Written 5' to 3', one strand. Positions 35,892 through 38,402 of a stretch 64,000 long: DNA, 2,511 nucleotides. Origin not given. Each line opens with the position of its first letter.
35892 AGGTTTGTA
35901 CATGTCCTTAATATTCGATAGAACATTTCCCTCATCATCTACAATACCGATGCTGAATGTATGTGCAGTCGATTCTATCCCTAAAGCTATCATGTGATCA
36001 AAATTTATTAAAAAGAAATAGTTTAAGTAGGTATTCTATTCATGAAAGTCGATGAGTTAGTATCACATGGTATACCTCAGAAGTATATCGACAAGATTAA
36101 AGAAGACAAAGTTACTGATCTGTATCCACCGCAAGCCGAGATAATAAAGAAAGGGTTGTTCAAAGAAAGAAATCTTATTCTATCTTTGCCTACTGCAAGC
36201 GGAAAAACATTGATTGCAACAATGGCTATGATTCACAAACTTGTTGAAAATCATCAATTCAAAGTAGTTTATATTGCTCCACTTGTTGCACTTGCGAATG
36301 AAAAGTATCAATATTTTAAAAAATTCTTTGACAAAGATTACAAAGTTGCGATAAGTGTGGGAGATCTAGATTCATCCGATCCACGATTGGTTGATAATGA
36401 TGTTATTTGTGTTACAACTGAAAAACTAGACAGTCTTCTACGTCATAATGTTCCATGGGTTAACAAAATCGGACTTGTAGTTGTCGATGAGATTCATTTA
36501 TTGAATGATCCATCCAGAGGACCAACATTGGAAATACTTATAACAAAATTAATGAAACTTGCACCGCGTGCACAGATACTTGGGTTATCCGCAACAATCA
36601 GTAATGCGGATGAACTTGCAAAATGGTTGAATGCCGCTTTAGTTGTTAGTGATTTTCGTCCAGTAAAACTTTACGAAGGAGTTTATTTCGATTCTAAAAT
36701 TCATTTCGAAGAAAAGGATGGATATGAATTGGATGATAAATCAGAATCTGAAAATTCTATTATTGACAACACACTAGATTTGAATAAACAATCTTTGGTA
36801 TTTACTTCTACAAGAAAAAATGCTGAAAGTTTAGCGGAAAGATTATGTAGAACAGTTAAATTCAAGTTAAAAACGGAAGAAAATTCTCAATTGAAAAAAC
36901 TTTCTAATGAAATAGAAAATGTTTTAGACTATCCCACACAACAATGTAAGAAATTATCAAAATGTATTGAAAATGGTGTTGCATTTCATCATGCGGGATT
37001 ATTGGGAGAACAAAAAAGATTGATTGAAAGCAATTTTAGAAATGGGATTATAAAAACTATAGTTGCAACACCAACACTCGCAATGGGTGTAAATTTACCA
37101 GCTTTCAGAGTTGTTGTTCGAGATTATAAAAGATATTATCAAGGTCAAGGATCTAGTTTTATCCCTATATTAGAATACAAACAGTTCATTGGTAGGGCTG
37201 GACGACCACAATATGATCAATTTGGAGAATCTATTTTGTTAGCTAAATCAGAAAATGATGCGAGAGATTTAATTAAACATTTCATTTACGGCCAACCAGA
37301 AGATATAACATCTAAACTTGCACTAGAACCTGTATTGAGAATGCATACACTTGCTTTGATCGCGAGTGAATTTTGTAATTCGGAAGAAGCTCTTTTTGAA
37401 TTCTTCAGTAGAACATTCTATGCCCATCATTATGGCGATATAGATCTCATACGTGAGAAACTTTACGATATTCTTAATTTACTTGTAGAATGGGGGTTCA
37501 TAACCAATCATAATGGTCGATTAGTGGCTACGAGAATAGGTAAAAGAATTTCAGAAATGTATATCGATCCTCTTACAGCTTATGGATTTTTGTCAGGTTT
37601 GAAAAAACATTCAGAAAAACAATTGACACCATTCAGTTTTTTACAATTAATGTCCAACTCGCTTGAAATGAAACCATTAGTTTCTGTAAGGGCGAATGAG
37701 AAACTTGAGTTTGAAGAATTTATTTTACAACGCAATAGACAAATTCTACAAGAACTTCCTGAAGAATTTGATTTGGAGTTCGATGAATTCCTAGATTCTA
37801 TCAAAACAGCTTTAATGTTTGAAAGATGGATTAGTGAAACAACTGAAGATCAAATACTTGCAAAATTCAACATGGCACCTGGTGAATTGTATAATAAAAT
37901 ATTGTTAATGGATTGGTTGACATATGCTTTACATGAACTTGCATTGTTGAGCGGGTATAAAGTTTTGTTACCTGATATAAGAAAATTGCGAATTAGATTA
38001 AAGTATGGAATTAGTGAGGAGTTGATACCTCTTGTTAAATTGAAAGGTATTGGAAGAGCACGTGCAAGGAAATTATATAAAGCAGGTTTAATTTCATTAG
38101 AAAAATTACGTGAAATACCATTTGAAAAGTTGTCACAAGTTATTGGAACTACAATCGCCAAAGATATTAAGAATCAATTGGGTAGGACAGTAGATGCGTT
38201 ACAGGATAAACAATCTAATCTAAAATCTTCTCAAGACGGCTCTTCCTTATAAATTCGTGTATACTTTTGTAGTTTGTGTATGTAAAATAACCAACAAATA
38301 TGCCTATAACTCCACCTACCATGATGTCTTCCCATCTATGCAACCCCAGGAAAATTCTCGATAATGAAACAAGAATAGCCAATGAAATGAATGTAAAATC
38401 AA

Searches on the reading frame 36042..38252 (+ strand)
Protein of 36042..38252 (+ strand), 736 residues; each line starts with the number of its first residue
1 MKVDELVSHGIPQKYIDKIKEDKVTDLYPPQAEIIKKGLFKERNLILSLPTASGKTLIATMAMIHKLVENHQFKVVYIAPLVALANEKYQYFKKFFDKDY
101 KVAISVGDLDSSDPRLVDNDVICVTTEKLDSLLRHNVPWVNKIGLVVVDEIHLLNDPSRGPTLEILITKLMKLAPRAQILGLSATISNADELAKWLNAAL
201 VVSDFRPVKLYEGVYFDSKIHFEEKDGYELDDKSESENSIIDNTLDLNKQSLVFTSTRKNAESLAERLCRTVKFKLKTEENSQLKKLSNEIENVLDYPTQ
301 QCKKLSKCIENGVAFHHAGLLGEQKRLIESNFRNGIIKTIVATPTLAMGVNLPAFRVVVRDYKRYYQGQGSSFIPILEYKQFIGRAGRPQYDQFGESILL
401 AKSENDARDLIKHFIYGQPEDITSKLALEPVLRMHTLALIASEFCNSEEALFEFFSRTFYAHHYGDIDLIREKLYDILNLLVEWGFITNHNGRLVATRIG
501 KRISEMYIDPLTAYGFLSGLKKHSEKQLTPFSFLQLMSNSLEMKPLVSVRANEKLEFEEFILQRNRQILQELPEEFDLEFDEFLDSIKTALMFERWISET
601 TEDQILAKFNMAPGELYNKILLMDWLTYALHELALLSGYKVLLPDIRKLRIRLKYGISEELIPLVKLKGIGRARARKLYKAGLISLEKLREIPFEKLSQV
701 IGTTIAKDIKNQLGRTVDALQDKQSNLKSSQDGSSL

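Call 13: search_protein_families(library=pfam, proteins=[window:36042-38252:+], max_evalue=0.00001)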
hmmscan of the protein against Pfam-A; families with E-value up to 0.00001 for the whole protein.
window:36042-38252:+ (736 aa): 5 families
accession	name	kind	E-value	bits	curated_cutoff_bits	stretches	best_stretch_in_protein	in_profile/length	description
PF00270.35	DEAD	-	2.7e-31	109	26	1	29-191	2-166/167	DEAD/DEAH box helicase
PF21280.2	Helicase_dom4_arc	-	1.3e-27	96.6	27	1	532-656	2-125/125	Archaeal helicase, domain 4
PF04851.21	ResIII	-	8.4e-16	58.7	22.5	1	27-187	4-163/164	Type III restriction enzyme, res subunit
PF00271.37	Helicase_C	-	7.2e-10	39.5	23.5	1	302-389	31-109/110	Helicase conserved C-terminal domain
PF22527.2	DEXQc_Suv3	-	3.1e-06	27.3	27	1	43-162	13-113/154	DEXQ-box helicase domain of Suv3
